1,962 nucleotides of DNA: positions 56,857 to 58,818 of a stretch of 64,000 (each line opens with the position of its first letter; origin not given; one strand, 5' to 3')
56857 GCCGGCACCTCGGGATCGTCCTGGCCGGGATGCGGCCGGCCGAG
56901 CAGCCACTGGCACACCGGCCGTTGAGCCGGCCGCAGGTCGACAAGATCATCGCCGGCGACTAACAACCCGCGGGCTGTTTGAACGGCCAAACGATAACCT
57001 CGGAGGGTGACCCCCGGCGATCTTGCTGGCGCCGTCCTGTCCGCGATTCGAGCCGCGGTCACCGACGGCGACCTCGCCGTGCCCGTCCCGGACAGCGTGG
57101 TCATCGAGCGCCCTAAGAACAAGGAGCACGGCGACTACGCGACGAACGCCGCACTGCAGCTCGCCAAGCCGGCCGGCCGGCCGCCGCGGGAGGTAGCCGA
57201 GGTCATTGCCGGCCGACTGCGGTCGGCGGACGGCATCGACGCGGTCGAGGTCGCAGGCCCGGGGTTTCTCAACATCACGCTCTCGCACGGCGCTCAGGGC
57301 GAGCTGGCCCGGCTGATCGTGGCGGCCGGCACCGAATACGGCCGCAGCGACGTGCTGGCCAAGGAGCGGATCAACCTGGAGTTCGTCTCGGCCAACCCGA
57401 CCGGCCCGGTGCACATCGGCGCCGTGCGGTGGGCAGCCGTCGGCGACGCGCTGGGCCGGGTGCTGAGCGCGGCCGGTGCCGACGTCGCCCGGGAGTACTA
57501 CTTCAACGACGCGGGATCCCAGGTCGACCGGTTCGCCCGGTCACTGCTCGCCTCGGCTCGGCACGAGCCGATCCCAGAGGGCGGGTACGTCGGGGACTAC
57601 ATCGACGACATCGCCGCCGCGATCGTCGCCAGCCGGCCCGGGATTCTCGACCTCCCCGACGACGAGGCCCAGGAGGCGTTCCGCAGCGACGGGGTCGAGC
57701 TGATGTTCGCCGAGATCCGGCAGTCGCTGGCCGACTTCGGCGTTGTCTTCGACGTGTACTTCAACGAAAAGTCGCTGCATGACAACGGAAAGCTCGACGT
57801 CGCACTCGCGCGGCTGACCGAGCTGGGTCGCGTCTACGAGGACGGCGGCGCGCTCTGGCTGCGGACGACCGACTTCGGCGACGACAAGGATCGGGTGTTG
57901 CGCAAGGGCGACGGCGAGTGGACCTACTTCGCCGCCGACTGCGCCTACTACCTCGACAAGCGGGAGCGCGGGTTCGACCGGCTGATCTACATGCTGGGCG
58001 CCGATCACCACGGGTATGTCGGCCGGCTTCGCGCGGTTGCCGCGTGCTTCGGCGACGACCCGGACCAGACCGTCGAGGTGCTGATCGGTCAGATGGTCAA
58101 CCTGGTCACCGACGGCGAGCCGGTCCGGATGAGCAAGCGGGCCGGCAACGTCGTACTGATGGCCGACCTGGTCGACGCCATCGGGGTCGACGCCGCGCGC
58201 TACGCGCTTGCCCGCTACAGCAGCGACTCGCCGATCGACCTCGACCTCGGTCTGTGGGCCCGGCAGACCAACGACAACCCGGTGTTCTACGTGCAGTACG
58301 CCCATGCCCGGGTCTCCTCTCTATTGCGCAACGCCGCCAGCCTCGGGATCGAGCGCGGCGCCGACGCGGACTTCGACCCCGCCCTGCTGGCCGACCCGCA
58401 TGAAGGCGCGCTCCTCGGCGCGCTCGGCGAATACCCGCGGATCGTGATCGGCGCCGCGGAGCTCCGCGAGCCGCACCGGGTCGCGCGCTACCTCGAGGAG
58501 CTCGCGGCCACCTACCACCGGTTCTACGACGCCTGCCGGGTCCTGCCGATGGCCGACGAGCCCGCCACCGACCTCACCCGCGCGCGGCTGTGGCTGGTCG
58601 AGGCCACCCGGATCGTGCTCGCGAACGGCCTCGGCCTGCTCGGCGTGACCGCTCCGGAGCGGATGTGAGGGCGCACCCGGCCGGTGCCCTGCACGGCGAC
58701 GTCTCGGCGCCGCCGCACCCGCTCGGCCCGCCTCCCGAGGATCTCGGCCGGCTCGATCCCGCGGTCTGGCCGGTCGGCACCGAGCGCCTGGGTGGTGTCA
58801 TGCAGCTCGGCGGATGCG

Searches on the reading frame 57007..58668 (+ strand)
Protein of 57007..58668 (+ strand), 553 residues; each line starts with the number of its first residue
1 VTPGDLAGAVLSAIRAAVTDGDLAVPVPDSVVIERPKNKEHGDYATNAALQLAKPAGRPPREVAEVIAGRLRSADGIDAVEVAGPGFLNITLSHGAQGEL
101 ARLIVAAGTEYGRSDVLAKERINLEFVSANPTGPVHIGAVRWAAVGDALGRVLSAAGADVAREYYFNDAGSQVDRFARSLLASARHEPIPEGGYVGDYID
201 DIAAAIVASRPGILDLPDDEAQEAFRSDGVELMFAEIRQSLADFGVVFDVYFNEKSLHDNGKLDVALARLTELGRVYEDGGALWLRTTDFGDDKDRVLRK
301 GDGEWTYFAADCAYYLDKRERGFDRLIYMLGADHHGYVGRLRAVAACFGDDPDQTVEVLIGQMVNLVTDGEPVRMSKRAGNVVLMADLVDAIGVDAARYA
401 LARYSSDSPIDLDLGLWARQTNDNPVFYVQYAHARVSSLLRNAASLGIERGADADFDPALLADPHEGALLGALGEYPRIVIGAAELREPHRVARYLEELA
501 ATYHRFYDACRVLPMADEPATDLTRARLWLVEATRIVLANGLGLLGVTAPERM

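Call 6: search_protein_families(library=pfam, proteins=[window:57007-58668:+], max_evalue=0.01)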
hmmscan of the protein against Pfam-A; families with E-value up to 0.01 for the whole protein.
window:57007-58668:+ (553 aa): 5 families
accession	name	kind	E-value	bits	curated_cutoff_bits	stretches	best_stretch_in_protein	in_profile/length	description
PF05746.21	DALR_1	-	1.7e-32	112.4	22.3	1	429-553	1-117/117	DALR anticodon binding domain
PF03485.21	Arg_tRNA_synt_N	-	1.9e-23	83.3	21.5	1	13-92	6-85/85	Arginyl tRNA synthetase N terminal domain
PF00750.26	tRNA-synt_1d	-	3.5e-17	62.8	23.3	2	245-391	151-297/349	tRNA synthetases class I (R), catalytic domain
PF00133.28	tRNA-synt_1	-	9.5e-06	25.1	22.7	1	363-406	364-406/414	tRNA synthetases class I (I, L, M and V)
PF09334.17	tRNA-synt_1g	-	0.0048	16.2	20.1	0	374-407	327-360/391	tRNA synthetases class I (M)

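Call 7: find_encoding_contigs(protein=window:57007-58668:+, flank=10000, max_places=6)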
Protein window:57007-58668:+ (553 aa): 4 contigs read that carry it; 3 places shown.
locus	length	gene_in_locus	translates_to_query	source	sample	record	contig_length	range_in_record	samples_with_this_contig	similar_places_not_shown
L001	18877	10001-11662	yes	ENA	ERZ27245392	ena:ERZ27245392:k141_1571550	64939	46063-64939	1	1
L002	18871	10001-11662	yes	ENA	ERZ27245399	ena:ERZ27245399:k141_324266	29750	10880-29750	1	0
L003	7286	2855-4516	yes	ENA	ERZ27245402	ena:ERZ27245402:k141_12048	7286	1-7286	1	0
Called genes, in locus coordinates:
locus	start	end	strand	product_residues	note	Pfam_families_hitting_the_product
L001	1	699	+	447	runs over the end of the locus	PF07690:MFS_1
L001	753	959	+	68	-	-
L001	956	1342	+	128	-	PF14079:DUF4260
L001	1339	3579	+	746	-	PF03176:MMPL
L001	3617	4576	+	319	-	PF00561:Abhydrolase_1, PF12697:Abhydrolase_6, PF12146:Hydrolase_4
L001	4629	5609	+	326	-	PF03435:Sacchrp_dh_NADP, PF13460:NAD_binding_10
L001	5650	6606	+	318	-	PF01370:Epimerase, PF13460:NAD_binding_10 (weak)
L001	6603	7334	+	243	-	PF01177:Asp_Glu_race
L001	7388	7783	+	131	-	-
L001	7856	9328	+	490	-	PF00083:Sugar_tr, PF07690:MFS_1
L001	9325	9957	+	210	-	PF00440:TetR_N, PF21597:TetR_C_43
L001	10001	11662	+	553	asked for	PF03485:Arg_tRNA_synt_N, PF00133:tRNA-synt_1 (faint), PF00750:tRNA-synt_1d, PF05746:DALR_1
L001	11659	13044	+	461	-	PF00278:Orn_DAP_Arg_deC, PF02784:Orn_Arg_deC_N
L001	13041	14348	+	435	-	PF03447:NAD_binding_3, PF00742:Homoserine_dh, PF01842:ACT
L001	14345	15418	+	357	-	PF00291:PALP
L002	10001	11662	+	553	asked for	PF03485:Arg_tRNA_synt_N, PF00133:tRNA-synt_1 (faint), PF00750:tRNA-synt_1d, PF05746:DALR_1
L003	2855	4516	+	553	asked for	PF03485:Arg_tRNA_synt_N, PF00133:tRNA-synt_1 (faint), PF00750:tRNA-synt_1d, PF05746:DALR_1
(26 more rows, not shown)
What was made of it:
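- Checked: A 68-aa gene (47759-47965) precedes DUF4260 (call 7).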

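Call 8: find_related_loci(query=window:57007-58668:+, collection=genome_contigs, flank=10000)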
Query window:57007-58668:+ (553 aa) in genome_contigs; peptide patterns used: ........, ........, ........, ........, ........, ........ (x = any residue, [..] = any of these).
600 stretches matched a pattern (row limit reached: there are more); 595 encode a relative of the query (tblastn E <= 1e-3); the best 80 are kept; 80 distinct loci.
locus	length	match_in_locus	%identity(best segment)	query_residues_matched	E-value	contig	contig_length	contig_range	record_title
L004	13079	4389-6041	71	1-553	0e+0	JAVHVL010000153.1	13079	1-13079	MAG: Pseudonocardiales bacterium isolate BP_216 scaffold_651811, whole genome shotgun sequence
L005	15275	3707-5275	72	27-553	0e+0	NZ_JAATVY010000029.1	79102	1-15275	Planosporangium thailandense strain TBRC 5610 29, whole genome shotgun sequence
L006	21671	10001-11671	69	1-553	0e+0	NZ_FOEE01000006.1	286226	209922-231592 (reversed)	Trujillonella endophytica strain DSM 45413, whole genome shotgun sequence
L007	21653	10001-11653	70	1-553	0e+0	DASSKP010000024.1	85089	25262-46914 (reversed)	MAG TPA_asm: Mycobacteriales bacterium isolate SMAG_U1144 k141_745802, whole genome shotgun sequence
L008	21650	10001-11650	72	1-551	0e+0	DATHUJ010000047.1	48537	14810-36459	MAG TPA_asm: Jiangellales bacterium isolate SMAG_U16104 k141_536896, whole genome shotgun sequence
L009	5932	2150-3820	68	1-553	0e+0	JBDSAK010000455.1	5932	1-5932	MAG: Mycobacteriales bacterium isolate cluster1_bin.108 k127_13403443, whole genome shotgun sequence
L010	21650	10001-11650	69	1-553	0e+0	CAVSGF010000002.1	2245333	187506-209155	MAG: uncultured Actinomycetota bacterium isolate MFD05684.bin.2.273 genome assembly, contig: contig_19706, whole genome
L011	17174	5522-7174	70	1-553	0e+0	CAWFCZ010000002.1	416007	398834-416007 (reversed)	MAG: uncultured Actinomycetota bacterium isolate MFD02416.bin.1.269 genome assembly, contig: contig_100820, whole genome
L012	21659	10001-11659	68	1-553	0e+0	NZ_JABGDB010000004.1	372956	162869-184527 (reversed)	Modestobacter versicolor strain CPCC 205246 XZ271 Scaffold4_1, whole genome shotgun sequence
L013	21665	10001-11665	66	1-553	0e+0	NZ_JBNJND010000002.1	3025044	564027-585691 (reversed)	Micromonospora sp. CA-259024 MDNA_WGS_238_2, whole genome shotgun sequence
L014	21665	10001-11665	67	1-553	0e+0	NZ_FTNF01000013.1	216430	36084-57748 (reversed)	Micromonospora avicenniae strain DSM 45758, whole genome shotgun sequence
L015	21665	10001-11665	67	1-553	0e+0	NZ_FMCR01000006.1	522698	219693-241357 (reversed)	Micromonospora saelicesensis strain DSM 44871, whole genome shotgun sequence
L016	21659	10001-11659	63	1-553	0e+0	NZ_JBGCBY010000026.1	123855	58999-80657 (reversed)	Streptacidiphilus sp. MAP12-16 Ga0532216_26, whole genome shotgun sequence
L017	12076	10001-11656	65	1-553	0e+0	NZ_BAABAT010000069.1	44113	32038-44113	Dactylosporangium darangshiense strain JCM 17441 sequence069, whole genome shotgun sequence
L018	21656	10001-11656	68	1-553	0e+0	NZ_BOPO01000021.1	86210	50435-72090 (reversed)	Actinocatenispora comari strain NUM-2625 sequence021, whole genome shotgun sequence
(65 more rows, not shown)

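Call 24: find_homologous_proteins(query=window:57007-58668:+, max_evalue=1e-100)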
Query window:57007-58668:+ (553 aa): 8000 proteins with E <= 1e-100 among 8000 candidates; the best 120 are listed.
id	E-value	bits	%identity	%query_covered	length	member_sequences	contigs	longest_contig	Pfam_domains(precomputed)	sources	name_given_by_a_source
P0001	0.0e+0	1225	100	100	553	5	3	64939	PF05746.22,PF00750.26,PF00133.29,PF03485.22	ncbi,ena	-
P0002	0.0e+0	1082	87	100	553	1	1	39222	PF05746.22,PF00750.26,PF00133.29,PF03485.22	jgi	jgi:arginyl-tRNA synthetase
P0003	0.0e+0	1065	85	100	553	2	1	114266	PF05746.22,PF00750.26,PF00133.29,PF03485.22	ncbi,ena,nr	ncbi:MAG TPA: arginine--tRNA ligase [Mycobacteriales bacterium]|nr:arginine--tRNA ligase [Mycobacter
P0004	0.0e+0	1010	81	100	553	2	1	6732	PF09334.18,PF05746.22,PF00750.26,PF00133.29,PF03485.22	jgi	jgi:arginyl-tRNA synthetase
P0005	4.2e-296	1001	81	100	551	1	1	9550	PF09334.18,PF05746.22,PF00750.26,PF00133.29,PF03485.22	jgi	jgi:arginyl-tRNA synthetase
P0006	7.9e-296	1000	82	98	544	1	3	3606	PF05746.22,PF00750.26,PF03485.22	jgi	jgi:arginyl-tRNA synthetase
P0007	1.3e-294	996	79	100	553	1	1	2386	PF05746.22,PF00750.26,PF00133.29,PF03485.22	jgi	jgi:arginyl-tRNA synthetase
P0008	4.5e-292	988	78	100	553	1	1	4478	PF05746.22,PF00750.26,PF00133.29,PF03485.22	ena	-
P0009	1.5e-291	986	80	100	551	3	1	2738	PF05746.22,PF00750.26,PF00133.29,PF03485.22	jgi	jgi:arginyl-tRNA synthetase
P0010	3.8e-291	985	80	100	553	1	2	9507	PF05746.22,PF00750.26,PF03485.22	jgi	jgi:arginyl-tRNA synthetase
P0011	5.9e-291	984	80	96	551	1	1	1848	PF09334.18,PF05746.22,PF00750.26,PF00133.29,PF03485.22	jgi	jgi:arginyl-tRNA synthetase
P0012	6.4e-291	984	80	100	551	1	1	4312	PF05746.22,PF00750.26,PF00133.29,PF03485.22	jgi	jgi:arginyl-tRNA synthetase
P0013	9.4e-291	983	78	100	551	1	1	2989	PF09334.18,PF05746.22,PF00750.26,PF03485.22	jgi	jgi:arginyl-tRNA synthetase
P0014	1.1e-290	983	80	100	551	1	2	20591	PF05746.22,PF00750.26,PF00133.29,PF03485.22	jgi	jgi:arginyl-tRNA synthetase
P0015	1.3e-290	983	80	100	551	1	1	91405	PF05746.22,PF00750.26,PF00133.29,PF03485.22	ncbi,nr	ncbi:MAG TPA: arginine--tRNA ligase [Mycobacteriales bacterium]|nr:arginine--tRNA ligase [Mycobacter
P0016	2.6e-290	982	80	100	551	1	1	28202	PF05746.22,PF00750.26,PF00133.29,PF03485.22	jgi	jgi:arginyl-tRNA synthetase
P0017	4.2e-290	981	77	100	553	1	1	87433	PF05746.22,PF00750.26,PF00133.29,PF03485.22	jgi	jgi:arginyl-tRNA synthetase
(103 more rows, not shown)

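Call 25: find_encoding_contigs(protein=P0002, flank=10000, max_places=2)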
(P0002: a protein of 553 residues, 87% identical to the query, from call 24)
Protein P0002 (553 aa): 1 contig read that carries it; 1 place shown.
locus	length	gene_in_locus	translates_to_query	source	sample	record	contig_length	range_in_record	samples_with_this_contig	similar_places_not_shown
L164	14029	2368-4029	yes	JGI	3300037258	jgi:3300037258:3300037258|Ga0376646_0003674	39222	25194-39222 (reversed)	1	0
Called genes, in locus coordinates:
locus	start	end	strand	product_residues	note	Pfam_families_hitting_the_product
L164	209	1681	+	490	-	PF00083:Sugar_tr, PF07690:MFS_1, PF00083:Sugar_tr (weak)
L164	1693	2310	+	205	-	PF00440:TetR_N, PF21597:TetR_C_43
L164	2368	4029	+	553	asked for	PF03485:Arg_tRNA_synt_N, PF00133:tRNA-synt_1 (faint), PF00750:tRNA-synt_1d, PF05746:DALR_1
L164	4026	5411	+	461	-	PF00278:Orn_DAP_Arg_deC, PF02784:Orn_Arg_deC_N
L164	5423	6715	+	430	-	PF03447:NAD_binding_3, PF00742:Homoserine_dh, PF01842:ACT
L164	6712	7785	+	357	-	PF00291:PALP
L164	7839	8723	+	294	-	PF00288:GHMP_kinases_N, PF08544:GHMP_kinases_C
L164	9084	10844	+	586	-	PF07498:Rho_N, PF07497:Rho_RNA_bind, PF00006:ATP-synt_ab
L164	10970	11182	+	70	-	PF01197:Ribosomal_L31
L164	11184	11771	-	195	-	-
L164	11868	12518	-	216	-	-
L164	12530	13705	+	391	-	PF03462:PCRF, PF00472:RF-1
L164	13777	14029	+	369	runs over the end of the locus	-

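Call 26: find_encoding_contigs(protein=P0003, flank=10000, max_places=2)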
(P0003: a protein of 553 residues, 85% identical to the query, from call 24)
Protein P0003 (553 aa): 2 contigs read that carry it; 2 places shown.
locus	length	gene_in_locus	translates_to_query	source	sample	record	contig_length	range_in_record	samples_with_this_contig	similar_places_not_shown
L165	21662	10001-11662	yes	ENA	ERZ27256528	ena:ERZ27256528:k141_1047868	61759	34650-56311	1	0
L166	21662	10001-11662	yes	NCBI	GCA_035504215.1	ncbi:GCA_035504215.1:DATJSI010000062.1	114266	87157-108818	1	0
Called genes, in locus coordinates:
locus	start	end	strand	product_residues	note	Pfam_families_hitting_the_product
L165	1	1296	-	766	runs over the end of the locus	PF00990:GGDEF, PF00563:EAL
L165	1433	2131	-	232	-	PF00072:Response_reg, PF08281:Sigma70_r4_2 (weak), PF00196:GerE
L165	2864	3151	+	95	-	PF01527:HTH_Tnp_1 (weak)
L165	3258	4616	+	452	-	PF01654:Cyt_bd_oxida_I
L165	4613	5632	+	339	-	PF02322:Cyt_bd_oxida_II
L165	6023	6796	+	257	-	PF02080:TrkA_C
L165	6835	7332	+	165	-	PF00011:HSP20, PF17886:ArsA_HSP20 (weak)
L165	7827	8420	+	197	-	PF00440:TetR_N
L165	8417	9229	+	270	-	PF11716:MDMPI_N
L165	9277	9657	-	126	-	-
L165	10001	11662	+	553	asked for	PF03485:Arg_tRNA_synt_N, PF00750:tRNA-synt_1d, PF00133:tRNA-synt_1 (faint), PF05746:DALR_1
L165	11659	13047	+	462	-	PF00278:Orn_DAP_Arg_deC, PF02784:Orn_Arg_deC_N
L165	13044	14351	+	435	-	PF03447:NAD_binding_3, PF00742:Homoserine_dh, PF01842:ACT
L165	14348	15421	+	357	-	PF00291:PALP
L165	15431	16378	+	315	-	PF00288:GHMP_kinases_N, PF08544:GHMP_kinases_C (weak)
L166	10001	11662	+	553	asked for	PF03485:Arg_tRNA_synt_N, PF00750:tRNA-synt_1d, PF00133:tRNA-synt_1 (faint), PF05746:DALR_1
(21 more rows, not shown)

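Call 29: find_encoding_contigs(protein=P0015, flank=10000, max_places=1)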
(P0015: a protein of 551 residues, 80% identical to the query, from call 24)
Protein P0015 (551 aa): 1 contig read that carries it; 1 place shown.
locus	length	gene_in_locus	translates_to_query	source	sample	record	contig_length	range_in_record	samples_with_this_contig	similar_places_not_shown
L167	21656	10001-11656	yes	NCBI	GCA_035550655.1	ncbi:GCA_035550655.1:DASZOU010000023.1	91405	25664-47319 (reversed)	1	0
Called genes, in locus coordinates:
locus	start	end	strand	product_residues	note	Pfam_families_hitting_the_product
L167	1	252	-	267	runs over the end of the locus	PF07683:CobW_C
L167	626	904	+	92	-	PF00216:Bac_DNA_binding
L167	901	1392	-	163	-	PF01475:FUR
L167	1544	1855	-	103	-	PF01022:HTH_5, PF12840:HTH_20 (weak)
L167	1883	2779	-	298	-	PF00950:ABC-3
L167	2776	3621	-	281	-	PF00005:ABC_tran, PF13304:AAA_21 (weak)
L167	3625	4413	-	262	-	PF01297:ZnuA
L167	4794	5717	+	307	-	PF01297:ZnuA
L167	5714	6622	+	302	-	PF02463:SMC_N (faint), PF00005:ABC_tran, PF13191:AAA_16 (weak), PF13304:AAA_21 (faint)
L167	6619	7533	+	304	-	PF00950:ABC-3, PF01032:FecCD (weak)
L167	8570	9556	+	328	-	PF00487:FA_desaturase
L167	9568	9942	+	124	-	PF00072:Response_reg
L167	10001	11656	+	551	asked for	PF03485:Arg_tRNA_synt_N, PF00750:tRNA-synt_1d (weak), PF00133:tRNA-synt_1 (faint), PF00750:tRNA-synt_1d, PF05746:DALR_1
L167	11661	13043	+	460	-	PF00278:Orn_DAP_Arg_deC, PF02784:Orn_Arg_deC_N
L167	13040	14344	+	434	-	PF03447:NAD_binding_3, PF00742:Homoserine_dh, PF01842:ACT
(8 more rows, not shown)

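Call 30: find_encoding_contigs(protein=P0017, flank=10000, max_places=1)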
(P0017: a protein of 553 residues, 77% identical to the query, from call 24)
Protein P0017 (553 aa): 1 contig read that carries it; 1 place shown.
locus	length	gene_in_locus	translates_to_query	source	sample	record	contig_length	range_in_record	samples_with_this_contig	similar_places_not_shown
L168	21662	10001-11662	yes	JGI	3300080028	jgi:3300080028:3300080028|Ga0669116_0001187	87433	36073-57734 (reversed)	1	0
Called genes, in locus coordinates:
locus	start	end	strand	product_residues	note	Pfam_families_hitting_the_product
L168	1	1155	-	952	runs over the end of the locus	PF13191:AAA_16, PF00196:GerE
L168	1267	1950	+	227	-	PF00561:Abhydrolase_1 (faint), PF12146:Hydrolase_4 (faint), PF12695:Abhydrolase_5 (weak), PF12697:Abhydrolase_6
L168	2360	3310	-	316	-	PF17198:AveC_like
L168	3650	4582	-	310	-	PF19459:DUF5996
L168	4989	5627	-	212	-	PF00440:TetR_N, PF16859:TetR_C_11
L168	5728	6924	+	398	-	PF00067:p450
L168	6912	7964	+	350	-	PF19328:DAP_DH_C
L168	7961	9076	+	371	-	PF13458:Peripla_BP_6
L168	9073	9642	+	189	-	-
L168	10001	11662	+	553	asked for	PF03485:Arg_tRNA_synt_N, PF00133:tRNA-synt_1 (faint), PF00750:tRNA-synt_1d, PF05746:DALR_1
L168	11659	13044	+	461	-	PF02784:Orn_Arg_deC_N, PF00278:Orn_DAP_Arg_deC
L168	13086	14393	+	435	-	PF03447:NAD_binding_3, PF00742:Homoserine_dh, PF01842:ACT (weak)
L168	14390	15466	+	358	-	PF00291:PALP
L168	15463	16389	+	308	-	PF00288:GHMP_kinases_N, PF08544:GHMP_kinases_C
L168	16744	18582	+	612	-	PF07498:Rho_N, PF07497:Rho_RNA_bind, PF00006:ATP-synt_ab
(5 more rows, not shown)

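Call 31: find_encoding_contigs(protein=P0016, flank=10000, max_places=1)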
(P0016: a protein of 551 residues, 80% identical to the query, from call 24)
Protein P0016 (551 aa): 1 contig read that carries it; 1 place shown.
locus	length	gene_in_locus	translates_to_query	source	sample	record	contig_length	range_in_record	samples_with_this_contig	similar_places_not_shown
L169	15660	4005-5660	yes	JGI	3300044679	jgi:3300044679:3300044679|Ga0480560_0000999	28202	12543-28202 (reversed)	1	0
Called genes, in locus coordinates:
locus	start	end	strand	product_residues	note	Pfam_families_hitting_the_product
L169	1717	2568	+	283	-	PF13714:PEP_mutase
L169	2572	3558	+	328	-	PF00487:FA_desaturase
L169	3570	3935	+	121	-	PF00072:Response_reg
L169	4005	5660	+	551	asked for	PF03485:Arg_tRNA_synt_N, PF00750:tRNA-synt_1d (weak), PF00133:tRNA-synt_1 (faint), PF00750:tRNA-synt_1d, PF05746:DALR_1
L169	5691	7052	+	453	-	PF01168:Ala_racemase_N (weak), PF02784:Orn_Arg_deC_N, PF00278:Orn_DAP_Arg_deC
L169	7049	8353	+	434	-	PF03447:NAD_binding_3, PF00742:Homoserine_dh, PF01842:ACT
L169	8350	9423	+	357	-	PF00291:PALP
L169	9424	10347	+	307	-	PF00288:GHMP_kinases_N, PF08544:GHMP_kinases_C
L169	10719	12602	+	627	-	PF07498:Rho_N, PF07497:Rho_RNA_bind, PF00006:ATP-synt_ab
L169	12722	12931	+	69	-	PF01197:Ribosomal_L31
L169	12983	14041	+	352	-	PF03462:PCRF, PF00472:RF-1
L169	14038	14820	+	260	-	PF17827:PrmC_N (faint), PF03602:Cons_hypoth95 (weak), PF13847:Methyltransf_31 (faint), PF05175:MTS, PF13649:Methyltransf_25 (weak)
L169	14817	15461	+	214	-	PF01300:Sua5_yciO_yrdC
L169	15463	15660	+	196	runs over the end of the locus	PF01451:LMWPc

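Call 35: search_protein_families(library=pfam, alignment_id=A1, max_evalue=0.00001)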
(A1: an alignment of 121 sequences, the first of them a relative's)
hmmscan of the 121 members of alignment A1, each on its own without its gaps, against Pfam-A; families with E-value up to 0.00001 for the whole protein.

A. member 1, L004:618-1673:+ (352 aa): 4 families
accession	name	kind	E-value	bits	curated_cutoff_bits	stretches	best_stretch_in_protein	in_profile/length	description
PF01408.29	GFO_IDH_MocA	-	6.7e-30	104.7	24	1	19-138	1-120/120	Oxidoreductase family, NAD-binding Rossmann fold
PF22725.1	GFO_IDH_MocA_C3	-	2.6e-20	73.1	27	1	146-266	1-123/124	GFO/IDH/MocA C-terminal domain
PF02894.22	GFO_IDH_MocA_C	-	1.7e-19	71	22.9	1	184-346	42-218/218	Oxidoreductase family, C-terminal alpha/beta domain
PF03447.22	NAD_binding_3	-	5.8e-06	27.4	24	0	25-116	1-94/116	Homoserine dehydrogenase, NAD binding domain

B. families by the number of members that match (of 121 scanned): 128 families (the first 25 are shown)
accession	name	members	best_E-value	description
PF07690.21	MFS_1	10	2.9e-51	Major Facilitator Superfamily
PF13365.12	Trypsin_2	7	9.9e-14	Trypsin-like peptidase domain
PF00089.32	Trypsin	7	6.8e-10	Trypsin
PF13407.12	Peripla_BP_4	3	2.3e-61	Periplasmic binding protein domain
PF00083.30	Sugar_tr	3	6.7e-24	Sugar (and other) transporter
PF07508.19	Recombinase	3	3.6e-21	Recombinase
PF13408.12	Zn_ribbon_recom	3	1.1e-15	Recombinase zinc beta ribbon domain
PF01370.27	Epimerase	3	2e-15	NAD dependent epimerase/dehydratase family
PF13561.12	adh_short_C2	2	3.1e-59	Enoyl-(Acyl carrier protein) reductase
PF00106.31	adh_short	2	9.2e-54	short chain dehydrogenase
PF00239.26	Resolvase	2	1.4e-43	Resolvase, N terminal domain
PF00005.33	ABC_tran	2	3.2e-43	ABC transporter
PF00532.27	Peripla_BP_1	2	6.7e-35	Periplasmic binding proteins and sugar binding domain of LacI family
PF07228.17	SpoIIE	2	2.2e-30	Stage II sporulation protein E (SpoIIE)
PF07702.18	UTRA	2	3.4e-27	UTRA domain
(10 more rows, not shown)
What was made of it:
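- Tyrosine integrases are rare at this tRNA in 70 genomes (call 35).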
